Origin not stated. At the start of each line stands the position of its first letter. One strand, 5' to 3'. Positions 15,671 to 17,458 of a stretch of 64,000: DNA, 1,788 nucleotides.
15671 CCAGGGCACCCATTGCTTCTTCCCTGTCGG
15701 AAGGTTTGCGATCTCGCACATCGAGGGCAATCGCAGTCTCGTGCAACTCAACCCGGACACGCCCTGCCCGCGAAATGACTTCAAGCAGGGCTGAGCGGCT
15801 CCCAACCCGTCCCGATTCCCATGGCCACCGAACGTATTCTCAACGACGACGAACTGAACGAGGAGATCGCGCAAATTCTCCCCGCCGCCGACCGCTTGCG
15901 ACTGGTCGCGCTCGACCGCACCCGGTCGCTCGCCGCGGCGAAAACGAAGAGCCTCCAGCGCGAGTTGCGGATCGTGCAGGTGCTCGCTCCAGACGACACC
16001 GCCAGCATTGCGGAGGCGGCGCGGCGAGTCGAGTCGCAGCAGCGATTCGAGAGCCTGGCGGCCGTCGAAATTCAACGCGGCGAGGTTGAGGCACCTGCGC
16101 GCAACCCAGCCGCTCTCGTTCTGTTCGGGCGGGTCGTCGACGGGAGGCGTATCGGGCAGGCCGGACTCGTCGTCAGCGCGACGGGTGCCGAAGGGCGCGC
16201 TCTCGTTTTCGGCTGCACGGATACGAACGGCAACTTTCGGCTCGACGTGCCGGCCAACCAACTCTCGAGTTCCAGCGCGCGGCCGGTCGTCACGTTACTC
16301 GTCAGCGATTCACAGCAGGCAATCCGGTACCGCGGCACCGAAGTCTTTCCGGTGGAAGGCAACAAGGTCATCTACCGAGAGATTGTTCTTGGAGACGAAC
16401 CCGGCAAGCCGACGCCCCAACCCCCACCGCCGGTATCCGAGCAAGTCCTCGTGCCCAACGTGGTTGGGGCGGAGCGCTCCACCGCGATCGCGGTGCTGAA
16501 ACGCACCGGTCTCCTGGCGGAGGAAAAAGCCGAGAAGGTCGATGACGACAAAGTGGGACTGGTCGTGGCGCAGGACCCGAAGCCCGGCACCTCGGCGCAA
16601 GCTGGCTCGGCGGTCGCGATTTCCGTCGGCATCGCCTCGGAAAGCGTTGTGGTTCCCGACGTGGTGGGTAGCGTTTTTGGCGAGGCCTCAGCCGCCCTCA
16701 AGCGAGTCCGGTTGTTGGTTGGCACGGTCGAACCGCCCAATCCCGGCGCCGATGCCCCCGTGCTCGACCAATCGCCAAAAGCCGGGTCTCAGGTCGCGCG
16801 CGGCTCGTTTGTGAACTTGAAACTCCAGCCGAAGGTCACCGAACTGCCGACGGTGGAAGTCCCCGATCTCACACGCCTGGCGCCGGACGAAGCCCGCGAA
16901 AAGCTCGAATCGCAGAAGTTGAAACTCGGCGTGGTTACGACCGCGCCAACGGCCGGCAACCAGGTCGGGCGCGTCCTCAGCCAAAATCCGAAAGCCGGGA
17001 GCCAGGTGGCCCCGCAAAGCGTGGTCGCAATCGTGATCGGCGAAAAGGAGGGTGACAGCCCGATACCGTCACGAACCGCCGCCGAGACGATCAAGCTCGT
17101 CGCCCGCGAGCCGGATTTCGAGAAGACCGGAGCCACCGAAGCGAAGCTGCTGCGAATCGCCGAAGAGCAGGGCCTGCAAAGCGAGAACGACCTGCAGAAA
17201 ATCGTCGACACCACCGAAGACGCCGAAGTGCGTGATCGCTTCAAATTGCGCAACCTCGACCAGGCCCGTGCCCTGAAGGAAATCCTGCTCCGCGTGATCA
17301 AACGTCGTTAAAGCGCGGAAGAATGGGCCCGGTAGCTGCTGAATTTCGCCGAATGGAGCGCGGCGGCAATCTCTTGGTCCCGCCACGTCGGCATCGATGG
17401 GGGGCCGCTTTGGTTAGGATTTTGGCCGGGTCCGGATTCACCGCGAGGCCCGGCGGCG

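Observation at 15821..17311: PASTA-repeat protein without kinase or PBP domain encoded as the last structural gene of the eCIS operon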

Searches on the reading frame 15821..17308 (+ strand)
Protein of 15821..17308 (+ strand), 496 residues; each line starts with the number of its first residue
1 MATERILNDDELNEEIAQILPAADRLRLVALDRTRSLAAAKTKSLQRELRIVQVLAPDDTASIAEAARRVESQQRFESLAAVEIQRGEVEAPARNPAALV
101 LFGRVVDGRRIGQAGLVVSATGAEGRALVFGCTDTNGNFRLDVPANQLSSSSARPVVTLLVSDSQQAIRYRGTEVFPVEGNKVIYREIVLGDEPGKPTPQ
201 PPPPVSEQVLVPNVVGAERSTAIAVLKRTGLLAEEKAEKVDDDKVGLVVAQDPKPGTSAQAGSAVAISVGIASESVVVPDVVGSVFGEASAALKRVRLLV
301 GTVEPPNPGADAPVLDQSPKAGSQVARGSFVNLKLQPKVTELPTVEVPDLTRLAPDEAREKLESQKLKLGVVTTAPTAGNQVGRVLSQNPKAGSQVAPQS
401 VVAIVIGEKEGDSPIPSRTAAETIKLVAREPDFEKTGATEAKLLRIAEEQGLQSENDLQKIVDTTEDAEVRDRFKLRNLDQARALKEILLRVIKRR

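Call 3: search_protein_families(library=pfam, proteins=[window:15821-17308:+], max_evalue=1)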
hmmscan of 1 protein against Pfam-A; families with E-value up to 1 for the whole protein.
window:15821-17308:+ (496 aa): 3 families
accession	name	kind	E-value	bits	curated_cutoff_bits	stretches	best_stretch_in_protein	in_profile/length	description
PF03793.24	PASTA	-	3e-33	114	23.2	3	345-407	1-63/64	PASTA domain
PF13620.12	CarboxypepD_reg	-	0.046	14.5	32.3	1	101-146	2-48/82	Carboxypeptidase regulatory-like domain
PF19157.5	DUF5839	-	0.15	12.5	23.7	0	258-297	39-78/83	Family of unknown function (DUF5839)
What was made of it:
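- On PASTA domain family (PF03793): 114 bits against a cut-off of 23.2, E=3e-33, three repeats (call 3)
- On eCIS tail fibres as catalogued (eBAP1-5 N-terminal anchors): No DUF6519 hit on this ORF (call 3).
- Checked: PASTA repeats: Pfam PASTA PF03793 scores E=3e-33, 114 bits against a cut-off of 23.2, in three stretches (call 3).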

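Call 8: find_homologous_proteins(query=window:15821-17308:+, max_evalue=0.00001)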
Query window:15821-17308:+ (496 aa): 120 proteins with E <= 0.00001 among 8000 candidates.
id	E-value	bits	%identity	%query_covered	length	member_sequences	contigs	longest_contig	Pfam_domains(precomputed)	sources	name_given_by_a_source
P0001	0.0e+0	1023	100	100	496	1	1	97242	PF03793.25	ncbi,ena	-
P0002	5.7e-269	911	90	100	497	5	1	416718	PF03793.25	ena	-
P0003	2.8e-259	879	88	100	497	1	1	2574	PF03793.25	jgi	jgi:beta-lactam-binding protein with PASTA domain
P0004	2.2e-223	761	75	100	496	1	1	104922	PF03793.25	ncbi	ncbi:MAG TPA: PASTA domain-containing protein [Chthoniobacterales bacterium]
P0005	2.4e-223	760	76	100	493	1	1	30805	PF03793.25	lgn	-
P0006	6.5e-206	703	72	100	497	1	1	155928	PF03793.25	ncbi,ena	-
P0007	3.0e-203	694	71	100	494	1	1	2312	PF03793.25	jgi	jgi:beta-lactam-binding protein with PASTA domain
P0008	1.1e-202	692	69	100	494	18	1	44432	PF03793.25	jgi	jgi:beta-lactam-binding protein with PASTA domain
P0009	1.4e-202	692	69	100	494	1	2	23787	PF03793.25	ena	-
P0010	3.5e-186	638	74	86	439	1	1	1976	PF03793.25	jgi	jgi:beta-lactam-binding protein with PASTA domain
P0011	2.5e-185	635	75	86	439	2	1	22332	PF03793.25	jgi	jgi:beta-lactam-binding protein with PASTA domain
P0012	3.2e-185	635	66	100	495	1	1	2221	PF03793.25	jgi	jgi:beta-lactam-binding protein with PASTA domain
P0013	7.4e-185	634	74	86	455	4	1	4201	PF03793.25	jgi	jgi:beta-lactam-binding protein with PASTA domain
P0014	4.8e-178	611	64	100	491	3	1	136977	PF03793.25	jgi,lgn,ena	jgi:beta-lactam-binding protein with PASTA domain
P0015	7.8e-175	600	63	100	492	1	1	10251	PF03793.25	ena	-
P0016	5.2e-161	555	68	82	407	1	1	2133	PF03793.25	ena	-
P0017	1.4e-135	471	68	68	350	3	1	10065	PF03793.25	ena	-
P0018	1.8e-124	434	67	66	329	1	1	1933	PF03793.25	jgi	jgi:beta-lactam-binding protein with PASTA domain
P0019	1.9e-115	405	42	98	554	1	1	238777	PF03793.25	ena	-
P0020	8.5e-115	403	42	98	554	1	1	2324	PF03793.25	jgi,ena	jgi:beta-lactam-binding protein with PASTA domain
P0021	1.0e-113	399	42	98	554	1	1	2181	PF03793.25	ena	-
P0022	2.8e-113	398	42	98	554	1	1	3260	PF03793.25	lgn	-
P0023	5.2e-113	397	41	98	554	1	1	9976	PF03793.25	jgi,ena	jgi:beta-lactam-binding protein with PASTA domain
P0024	6.9e-113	396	35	98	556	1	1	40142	PF03793.25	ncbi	-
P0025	1.3e-110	389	72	57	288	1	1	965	PF03793.25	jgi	jgi:beta-lactam-binding protein with PASTA domain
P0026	1.7e-106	375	41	80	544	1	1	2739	PF03793.25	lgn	-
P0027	6.3e-93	331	42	77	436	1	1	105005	PF03793.25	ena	-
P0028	2.0e-78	283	37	85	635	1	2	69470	PF03793.25,PF13620.13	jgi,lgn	jgi:beta-lactam-binding protein with PASTA domain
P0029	9.3e-66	241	52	55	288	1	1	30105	PF03793.25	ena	-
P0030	2.3e-57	213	47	58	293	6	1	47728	PF03793.25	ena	-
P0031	2.5e-52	197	37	41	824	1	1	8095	PF22073.3,PF15780.12,PF03793.25,PF12371.15,PF22544.3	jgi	jgi:beta-lactam-binding protein with PASTA domain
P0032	2.6e-35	141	32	40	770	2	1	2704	PF03793.25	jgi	jgi:beta-lactam-binding protein with PASTA domain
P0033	4.1e-34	137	36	41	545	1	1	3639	PF03793.25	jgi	jgi:beta-lactam-binding protein with PASTA domain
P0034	8.1e-33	132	38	41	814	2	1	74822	PF03793.25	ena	-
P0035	1.2e-32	132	36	40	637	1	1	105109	PF03793.25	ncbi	ncbi:MAG: PASTA domain-containing protein [Thermodesulfobacteriota bacterium]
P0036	2.2e-30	124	35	41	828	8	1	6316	PF03793.25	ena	-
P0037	2.3e-29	121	35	42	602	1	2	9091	PF07714.24,PF00069.32,PF03109.23,PF03793.25,PF14531.13,PF01636.30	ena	-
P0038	1.6e-26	112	30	52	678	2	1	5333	PF03793.25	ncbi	-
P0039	4.2e-26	110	34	35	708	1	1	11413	PF03793.25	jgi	jgi:beta-lactam-binding protein with PASTA domain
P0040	2.5e-25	108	30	42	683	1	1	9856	PF03793.25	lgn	-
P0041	7.0e-25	106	28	41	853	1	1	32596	PF03793.25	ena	-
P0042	7.6e-23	100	35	40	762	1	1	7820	PF07714.24,PF00069.32,PF03109.23,PF03793.25,PF01636.30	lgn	-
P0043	1.2e-22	99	35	40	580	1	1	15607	PF03793.25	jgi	jgi:beta-lactam-binding protein with PASTA domain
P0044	2.9e-20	91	38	41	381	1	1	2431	PF03793.25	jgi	-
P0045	4.8e-20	90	28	50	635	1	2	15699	PF17957.8,PF03793.25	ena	-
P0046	2.3e-19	88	36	40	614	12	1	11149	PF03793.25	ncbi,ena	-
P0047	2.8e-19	88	36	40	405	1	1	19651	PF03793.25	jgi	jgi:serine/threonine-protein kinase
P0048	1.0e-18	86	32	42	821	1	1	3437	PF07714.24,PF00069.32,PF03109.23,PF03793.25,PF01636.30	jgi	jgi:beta-lactam-binding protein with PASTA domain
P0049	1.1e-18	86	36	38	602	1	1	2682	PF07714.24,PF00069.32,PF03109.23,PF03793.25,PF14531.13,PF01636.30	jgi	jgi:eukaryotic-like serine/threonine-protein kinase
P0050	4.7e-18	84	31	42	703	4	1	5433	PF03793.25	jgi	jgi:beta-lactam-binding protein with PASTA domain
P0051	2.0e-17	82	35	40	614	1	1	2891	PF03793.25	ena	-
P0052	2.8e-17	81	34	33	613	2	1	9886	PF03793.25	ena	-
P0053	5.3e-17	80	36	37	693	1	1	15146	PF03793.25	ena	-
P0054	1.0e-16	79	37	24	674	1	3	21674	PF03793.25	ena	-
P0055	1.1e-16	79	31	41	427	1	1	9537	PF03793.25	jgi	jgi:beta-lactam-binding protein with PASTA domain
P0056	2.7e-16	78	34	42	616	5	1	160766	PF07714.24,PF00069.32,PF03109.23,PF03793.25,PF01636.30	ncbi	ncbi:MAG: serine/threonine protein kinase [Acidimicrobiia bacterium]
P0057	2.8e-16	78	36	41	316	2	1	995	PF03793.25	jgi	-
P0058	3.2e-16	78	32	40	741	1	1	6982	PF03793.25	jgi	-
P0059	4.6e-16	77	35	40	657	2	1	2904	PF07714.24,PF00069.32,PF03793.25,PF01636.30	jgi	jgi:beta-lactam-binding protein with PASTA domain/tRNA A-37 threonylcarbamoyl transferase component 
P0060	6.1e-16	77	34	42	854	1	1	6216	PF03793.25,PF06739.18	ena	-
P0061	1.6e-15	76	37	40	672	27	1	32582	PF07714.24,PF00069.32,PF03109.23,PF03793.25,PF01636.30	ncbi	-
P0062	3.4e-15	74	36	41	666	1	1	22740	PF07714.24,PF00069.32,PF03109.23,PF03793.25,PF01636.30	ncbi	-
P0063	6.5e-15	73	32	41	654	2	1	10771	PF07714.24,PF00069.32,PF03109.23,PF03793.25,PF01636.30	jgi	jgi:beta-lactam-binding protein with PASTA domain/predicted Ser/Thr protein kinase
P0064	1.7e-14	72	31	45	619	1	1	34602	PF07714.24,PF00069.32,PF03793.25,PF01636.30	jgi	jgi:serine/threonine-protein kinase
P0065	1.8e-14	72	35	39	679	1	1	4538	PF03793.25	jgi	jgi:beta-lactam-binding protein with PASTA domain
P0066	2.0e-14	72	32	40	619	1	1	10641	PF07714.24,PF00069.32,PF03109.23,PF03793.25,PF01636.30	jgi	jgi:eukaryotic-like serine/threonine-protein kinase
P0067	2.7e-14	71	35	40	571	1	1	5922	PF07714.24,PF00069.32,PF03109.23,PF03793.25,PF14531.13,PF01636.30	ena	-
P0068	4.0e-14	71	31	45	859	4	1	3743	PF07714.24,PF00069.32,PF03109.23,PF03793.25,PF01636.30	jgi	jgi:serine/threonine-protein kinase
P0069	4.2e-14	71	34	33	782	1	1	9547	PF07714.24,PF00069.32,PF03109.23,PF03793.25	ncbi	-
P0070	6.5e-14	70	30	42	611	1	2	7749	PF07714.24,PF00069.32,PF03109.23,PF03793.25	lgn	-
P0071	1.0e-13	70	39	27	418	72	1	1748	PF15744.11,PF03793.25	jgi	jgi:beta-lactam-binding protein with PASTA domain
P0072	2.8e-13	68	32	42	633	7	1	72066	PF07714.24,PF00069.32,PF03109.23,PF03793.25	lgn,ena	-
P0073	4.1e-13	68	31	42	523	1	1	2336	PF03793.25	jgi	jgi:serine/threonine-protein kinase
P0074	4.5e-13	67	33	41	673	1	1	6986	PF07714.24,PF00069.32,PF03109.23,PF03793.25,PF01636.30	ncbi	-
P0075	5.4e-13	67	32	42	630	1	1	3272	PF07714.24,PF00069.32,PF03109.23,PF03793.25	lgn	-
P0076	7.2e-13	67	31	42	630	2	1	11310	PF07714.24,PF00069.32,PF03109.23,PF03793.25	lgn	-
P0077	2.0e-12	65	29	57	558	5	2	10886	PF03793.25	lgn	-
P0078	2.6e-12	65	29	38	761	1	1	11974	PF03793.25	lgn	-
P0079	7.7e-12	63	33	40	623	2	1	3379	PF07714.24,PF00069.32,PF03109.23,PF03793.25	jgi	jgi:eukaryotic-like serine/threonine-protein kinase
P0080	1.6e-11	62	33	43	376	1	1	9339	PF03793.25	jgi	jgi:beta-lactam-binding protein with PASTA domain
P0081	1.9e-11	62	35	33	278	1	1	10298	PF03793.25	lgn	-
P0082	1.1e-10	60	32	44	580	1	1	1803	PF07714.24,PF00069.32,PF03793.25,PF01636.30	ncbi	-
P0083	1.5e-10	59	31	41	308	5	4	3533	PF03793.25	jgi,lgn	jgi:serine/threonine-protein kinase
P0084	2.0e-10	59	31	41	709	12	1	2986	PF06293.21,PF07714.24,PF00069.32,PF03109.23,PF03793.25,PF01636.30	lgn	-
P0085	3.9e-10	58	31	38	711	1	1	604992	PF07714.24,PF00069.32,PF03109.23,PF03793.25,PF01636.30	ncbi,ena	-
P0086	2.3e-9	55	33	26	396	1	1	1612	PF03793.25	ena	-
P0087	2.9e-9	55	30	41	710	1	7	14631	PF07714.24,PF00069.32,PF03109.23,PF03793.25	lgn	-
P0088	4.2e-9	54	33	42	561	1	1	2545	PF07714.24,PF00069.32,PF03793.25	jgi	jgi:beta-lactam-binding protein with PASTA domain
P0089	4.7e-9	54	29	40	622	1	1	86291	PF07714.24,PF00069.32,PF03109.23,PF03793.25,PF01636.30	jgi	jgi:beta-lactam-binding protein with PASTA domain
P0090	8.0e-9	53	36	29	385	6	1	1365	PF03793.25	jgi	jgi:serine/threonine-protein kinase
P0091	1.7e-8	52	27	33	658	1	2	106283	PF07714.24,PF00069.32,PF03109.23,PF03793.25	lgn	-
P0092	2.3e-8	52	33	41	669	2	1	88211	PF07714.24,PF00069.32,PF03109.23,PF03793.25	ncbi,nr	ncbi:serine/threonine protein kinase with PASTA sensor(s) [Actinobacteria bacterium OK074]|nr:serine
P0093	4.0e-8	51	31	32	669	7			PF07714.24,PF00069.32,PF03793.25,PF01636.30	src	-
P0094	5.0e-8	51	31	26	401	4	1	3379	PF03793.25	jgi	jgi:serine/threonine-protein kinase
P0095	6.6e-8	50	33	38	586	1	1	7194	PF03793.25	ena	-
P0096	1.8e-7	49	30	41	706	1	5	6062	PF07714.24,PF00069.32,PF03109.23,PF03793.25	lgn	-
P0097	2.3e-7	49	27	41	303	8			PF03793.25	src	-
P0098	2.6e-7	48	34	40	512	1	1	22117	PF03793.25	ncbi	-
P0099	2.6e-7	48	34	20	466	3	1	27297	PF13376.12,PF03793.25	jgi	jgi:beta-lactam-binding protein with PASTA domain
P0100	2.9e-7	48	36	26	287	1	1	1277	PF03793.25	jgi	-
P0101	3.0e-7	48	32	28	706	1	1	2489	PF11041.14,PF13385.14,PF03793.25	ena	-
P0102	3.4e-7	48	30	40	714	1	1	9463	PF07714.24,PF00069.32,PF03109.23,PF03793.25,PF01163.29,PF01636.30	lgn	-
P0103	4.7e-7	48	29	40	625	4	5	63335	PF07714.24,PF00069.32,PF03109.23,PF03793.25,PF01636.30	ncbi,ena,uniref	ncbi:MAG: Stk1 family PASTA domain-containing Ser/Thr kinase [Symbiobacterium sp.]|uniref:Stk1 famil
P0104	5.3e-7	47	28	38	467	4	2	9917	PF13376.12,PF03793.25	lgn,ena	-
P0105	6.7e-7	47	33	26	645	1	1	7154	PF07714.24,PF00069.32,PF03793.25,PF01636.30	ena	-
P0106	7.2e-7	47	30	39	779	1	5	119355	PF07714.24,PF00069.32,PF03109.23,PF03793.25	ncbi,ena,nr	ncbi:MAG: protein kinase [Lachnospiraceae bacterium]|nr:protein kinase [Lachnospiraceae bacterium]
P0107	7.6e-7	47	28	39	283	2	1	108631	PF03793.25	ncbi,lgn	-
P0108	8.9e-7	47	29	41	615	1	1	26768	PF07714.24,PF00069.32,PF03109.23,PF03793.25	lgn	-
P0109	1.4e-6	46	33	26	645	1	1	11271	PF07714.24,PF00069.32,PF03793.25,PF01636.30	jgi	jgi:beta-lactam-binding protein with PASTA domain/tRNA A-37 threonylcarbamoyl transferase component 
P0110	1.4e-6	46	37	21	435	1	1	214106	PF03793.25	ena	-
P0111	1.5e-6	46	36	25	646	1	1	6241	PF07714.24,PF00069.32,PF03109.23,PF03793.25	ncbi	-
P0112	1.7e-6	46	33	40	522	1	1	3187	PF07714.24,PF00069.32,PF03793.25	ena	-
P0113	1.8e-6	46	30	26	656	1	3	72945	PF03793.25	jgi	-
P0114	1.8e-6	46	26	40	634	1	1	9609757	PF07714.24,PF00069.32,PF03109.23,PF03793.25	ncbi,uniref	ncbi:Stk1 family PASTA domain-containing Ser/Thr kinase [Nocardia sp. CA-120079]|uniref:Stk1 family 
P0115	2.6e-6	45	27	42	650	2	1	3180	PF07714.24,PF00069.32,PF03109.23,PF03793.25,PF01636.30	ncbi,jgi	-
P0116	2.9e-6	45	39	26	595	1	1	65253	PF17957.8,PF03793.25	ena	-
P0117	3.8e-6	45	29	40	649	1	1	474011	PF07714.24,PF00069.32,PF03109.23,PF03793.25,PF01636.30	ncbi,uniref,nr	ncbi:Stk1 family PASTA domain-containing Ser/Thr kinase [Nocardia cyriacigeorgica]|uniref:Stk1 famil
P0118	7.2e-6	44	30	42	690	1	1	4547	PF07714.24,PF00069.32,PF03109.23,PF03793.25,PF01636.30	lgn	-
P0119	7.5e-6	44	33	22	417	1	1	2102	PF00069.32,PF03793.25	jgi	jgi:serine/threonine-protein kinase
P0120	9.2e-6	43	28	40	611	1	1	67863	PF07714.24,PF00069.32,PF03109.23,PF03793.25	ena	-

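Call 9: find_encoding_contigs(protein=P0019, flank=10000, max_places=2)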
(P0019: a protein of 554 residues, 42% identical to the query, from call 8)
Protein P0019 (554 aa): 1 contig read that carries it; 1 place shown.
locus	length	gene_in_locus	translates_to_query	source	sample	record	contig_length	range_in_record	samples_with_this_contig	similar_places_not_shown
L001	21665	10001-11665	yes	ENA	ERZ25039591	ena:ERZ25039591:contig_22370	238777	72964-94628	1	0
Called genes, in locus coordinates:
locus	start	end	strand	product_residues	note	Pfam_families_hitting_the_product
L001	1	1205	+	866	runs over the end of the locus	-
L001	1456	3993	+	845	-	-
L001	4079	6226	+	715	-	-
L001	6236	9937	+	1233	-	-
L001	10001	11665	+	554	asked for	PF03793:PASTA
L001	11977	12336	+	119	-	PF13676:TIR_2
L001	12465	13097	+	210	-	-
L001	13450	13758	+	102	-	-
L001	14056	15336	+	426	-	PF13699:eCIS_core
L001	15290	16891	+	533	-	-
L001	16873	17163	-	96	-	-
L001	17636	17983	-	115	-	-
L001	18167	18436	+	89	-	-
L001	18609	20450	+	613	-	PF13699:eCIS_core, PF00691:OmpA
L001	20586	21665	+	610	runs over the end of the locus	PF13699:eCIS_core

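Call 10: find_encoding_contigs(protein=P0024, flank=10000, max_places=2)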
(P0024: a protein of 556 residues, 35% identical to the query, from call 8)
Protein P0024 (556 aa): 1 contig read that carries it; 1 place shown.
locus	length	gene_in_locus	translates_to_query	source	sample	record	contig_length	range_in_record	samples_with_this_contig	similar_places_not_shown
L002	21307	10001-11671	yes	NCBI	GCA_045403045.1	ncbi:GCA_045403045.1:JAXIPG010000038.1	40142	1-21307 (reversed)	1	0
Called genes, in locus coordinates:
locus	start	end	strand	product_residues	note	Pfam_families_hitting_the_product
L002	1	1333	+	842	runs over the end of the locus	-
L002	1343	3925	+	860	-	-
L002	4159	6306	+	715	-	-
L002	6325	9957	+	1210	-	PF20129:DUF6519 (faint), PF13229:Beta_helix (faint)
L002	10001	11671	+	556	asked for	PF03793:PASTA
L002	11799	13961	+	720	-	PF13699:eCIS_core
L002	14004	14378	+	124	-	-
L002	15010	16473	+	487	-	PF13699:eCIS_core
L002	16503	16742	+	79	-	-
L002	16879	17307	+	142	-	PF13699:eCIS_core, PF01471:PG_binding_1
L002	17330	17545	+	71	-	-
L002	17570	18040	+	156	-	-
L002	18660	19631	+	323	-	PF13699:eCIS_core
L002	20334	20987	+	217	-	-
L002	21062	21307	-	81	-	?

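Call 11: find_encoding_contigs(protein=P0028, flank=10000, max_places=2)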
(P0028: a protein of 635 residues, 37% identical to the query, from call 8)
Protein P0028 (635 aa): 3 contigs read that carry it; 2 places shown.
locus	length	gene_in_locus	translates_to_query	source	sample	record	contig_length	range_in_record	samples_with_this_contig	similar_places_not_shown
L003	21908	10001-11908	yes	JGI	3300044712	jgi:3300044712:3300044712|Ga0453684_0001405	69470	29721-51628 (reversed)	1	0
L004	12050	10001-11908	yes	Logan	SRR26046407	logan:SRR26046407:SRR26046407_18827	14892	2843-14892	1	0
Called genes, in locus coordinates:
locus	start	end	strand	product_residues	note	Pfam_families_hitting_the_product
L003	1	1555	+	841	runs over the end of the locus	-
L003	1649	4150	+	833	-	-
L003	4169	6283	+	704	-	-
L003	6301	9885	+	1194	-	PF20129:DUF6519, PF13229:Beta_helix (faint)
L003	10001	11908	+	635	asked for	PF13620:CarboxypepD_reg (weak), PF03793:PASTA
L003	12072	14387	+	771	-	PF13699:eCIS_core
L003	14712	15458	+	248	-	PF13699:eCIS_core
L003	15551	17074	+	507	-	PF13699:eCIS_core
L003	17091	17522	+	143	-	-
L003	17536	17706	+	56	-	-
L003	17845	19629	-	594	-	PF01609:DDE_Tnp_1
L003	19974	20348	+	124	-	PF20586:DUF6788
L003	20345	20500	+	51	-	-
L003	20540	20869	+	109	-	PF07714:PK_Tyr_Ser-Thr (weak), PF00069:Pkinase (weak)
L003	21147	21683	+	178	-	PF04542:Sigma70_r2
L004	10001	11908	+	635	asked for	PF13620:CarboxypepD_reg (weak), PF03793:PASTA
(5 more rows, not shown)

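Call 12: find_encoding_contigs(protein=P0035, flank=10000, max_places=1)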
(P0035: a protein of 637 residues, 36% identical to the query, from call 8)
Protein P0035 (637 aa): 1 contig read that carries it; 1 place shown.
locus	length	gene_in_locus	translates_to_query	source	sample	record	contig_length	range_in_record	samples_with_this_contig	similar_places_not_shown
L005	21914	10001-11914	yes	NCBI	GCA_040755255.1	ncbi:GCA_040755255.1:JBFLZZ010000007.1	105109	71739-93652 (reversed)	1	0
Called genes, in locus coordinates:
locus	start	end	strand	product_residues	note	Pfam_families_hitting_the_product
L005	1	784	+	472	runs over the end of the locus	PF07992:Pyr_redox_2, PF02852:Pyr_redox_dim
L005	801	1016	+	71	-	PF06305:LapA_dom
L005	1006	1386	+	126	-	PF13380:CoA_binding_2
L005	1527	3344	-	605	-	PF00999:Na_H_Exchanger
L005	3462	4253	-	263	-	PF00432:Prenyltrans (faint)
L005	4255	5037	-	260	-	PF05013:FGase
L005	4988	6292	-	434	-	PF04107:GCS2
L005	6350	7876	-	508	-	PF14401:RLAN, PF08443:RimK (weak), PF07478:Dala_Dala_lig_C (weak)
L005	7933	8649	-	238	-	PF03412:Peptidase_C39 (faint), PF13529:Peptidase_C39_2 (weak)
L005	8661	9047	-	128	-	PF13620:CarboxypepD_reg (weak)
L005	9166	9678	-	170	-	-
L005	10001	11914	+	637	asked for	PF03793:PASTA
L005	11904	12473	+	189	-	-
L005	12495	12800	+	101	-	PF22277:EncFtn-like (weak), PF02915:Rubrerythrin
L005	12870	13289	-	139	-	-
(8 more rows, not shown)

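Call 13: find_encoding_contigs(protein=P0034, flank=10000, max_places=1)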
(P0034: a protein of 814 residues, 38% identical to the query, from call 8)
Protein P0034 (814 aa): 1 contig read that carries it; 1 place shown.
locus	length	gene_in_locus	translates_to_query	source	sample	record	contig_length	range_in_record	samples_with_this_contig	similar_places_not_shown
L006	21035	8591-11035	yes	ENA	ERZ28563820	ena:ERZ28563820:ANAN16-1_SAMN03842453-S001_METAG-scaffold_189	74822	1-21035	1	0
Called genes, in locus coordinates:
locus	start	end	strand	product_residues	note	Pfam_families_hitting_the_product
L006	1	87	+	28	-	?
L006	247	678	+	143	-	PF10614:CsgF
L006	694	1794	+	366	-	PF03783:CsgG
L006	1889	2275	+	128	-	-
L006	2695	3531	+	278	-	-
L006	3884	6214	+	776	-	PF14072:DndB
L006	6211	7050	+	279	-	PF02086:MethyltransfD12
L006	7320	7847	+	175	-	PF00565:SNase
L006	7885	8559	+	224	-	-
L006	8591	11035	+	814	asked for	PF03793:PASTA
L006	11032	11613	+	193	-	-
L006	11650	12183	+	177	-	PF13511:DUF4124, PF00462:Glutaredoxin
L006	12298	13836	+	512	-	PF06097:DUF945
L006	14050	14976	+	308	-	PF20030:bpMoxR, PF05496:RuvB_N (faint), PF00004:AAA, PF07726:AAA_3, PF07728:AAA_5, PF17863:AAA_lid_2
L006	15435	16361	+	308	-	PF01882:DUF58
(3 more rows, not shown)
